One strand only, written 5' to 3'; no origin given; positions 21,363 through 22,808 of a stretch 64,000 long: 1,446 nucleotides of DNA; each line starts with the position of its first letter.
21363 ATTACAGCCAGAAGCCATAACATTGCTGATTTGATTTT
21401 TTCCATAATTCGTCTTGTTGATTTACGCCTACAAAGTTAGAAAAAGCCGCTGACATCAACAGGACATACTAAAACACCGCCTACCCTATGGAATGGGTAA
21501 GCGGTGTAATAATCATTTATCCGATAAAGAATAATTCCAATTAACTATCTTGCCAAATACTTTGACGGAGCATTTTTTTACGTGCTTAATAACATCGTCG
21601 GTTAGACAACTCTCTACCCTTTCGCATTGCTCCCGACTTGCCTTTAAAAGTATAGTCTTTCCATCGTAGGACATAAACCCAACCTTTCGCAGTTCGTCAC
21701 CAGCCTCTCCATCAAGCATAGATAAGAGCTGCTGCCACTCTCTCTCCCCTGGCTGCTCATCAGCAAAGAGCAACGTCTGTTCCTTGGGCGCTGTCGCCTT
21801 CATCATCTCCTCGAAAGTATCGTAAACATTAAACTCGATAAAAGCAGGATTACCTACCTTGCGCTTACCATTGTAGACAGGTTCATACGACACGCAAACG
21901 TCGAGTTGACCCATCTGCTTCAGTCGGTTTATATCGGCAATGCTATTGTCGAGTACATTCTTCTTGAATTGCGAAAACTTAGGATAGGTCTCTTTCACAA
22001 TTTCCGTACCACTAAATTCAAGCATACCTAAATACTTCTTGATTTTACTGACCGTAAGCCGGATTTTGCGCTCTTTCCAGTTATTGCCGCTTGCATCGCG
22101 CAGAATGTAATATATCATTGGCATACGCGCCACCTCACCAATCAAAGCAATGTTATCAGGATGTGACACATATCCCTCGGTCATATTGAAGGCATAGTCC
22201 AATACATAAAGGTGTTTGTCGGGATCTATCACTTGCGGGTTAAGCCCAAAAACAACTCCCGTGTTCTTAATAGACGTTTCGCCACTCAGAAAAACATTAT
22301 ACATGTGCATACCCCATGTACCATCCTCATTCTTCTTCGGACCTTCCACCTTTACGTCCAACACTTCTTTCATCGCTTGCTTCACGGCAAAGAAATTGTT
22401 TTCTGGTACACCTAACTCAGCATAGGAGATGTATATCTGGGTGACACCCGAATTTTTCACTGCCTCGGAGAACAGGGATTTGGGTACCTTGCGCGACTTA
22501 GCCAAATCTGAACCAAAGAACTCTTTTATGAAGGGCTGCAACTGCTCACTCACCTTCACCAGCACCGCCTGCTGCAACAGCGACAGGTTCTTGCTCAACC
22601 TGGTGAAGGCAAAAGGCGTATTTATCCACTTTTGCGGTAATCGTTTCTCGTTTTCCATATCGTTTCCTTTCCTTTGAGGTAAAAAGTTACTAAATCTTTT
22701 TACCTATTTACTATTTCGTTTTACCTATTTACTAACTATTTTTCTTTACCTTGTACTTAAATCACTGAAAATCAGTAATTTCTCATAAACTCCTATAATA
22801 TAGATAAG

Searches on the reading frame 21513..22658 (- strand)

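Call 48: search_protein_families(library=pfam, proteins=[window:21513-22658:-], max_evalue=0.001)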
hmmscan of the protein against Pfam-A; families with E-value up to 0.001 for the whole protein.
window:21513-22658:- (381 aa): 1 family
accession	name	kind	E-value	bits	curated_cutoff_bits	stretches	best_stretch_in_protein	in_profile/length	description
PF21205.3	Rep3_C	-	2.9e-05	24.7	21.1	1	221-266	12-51/59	Initiator Rep protein, WH2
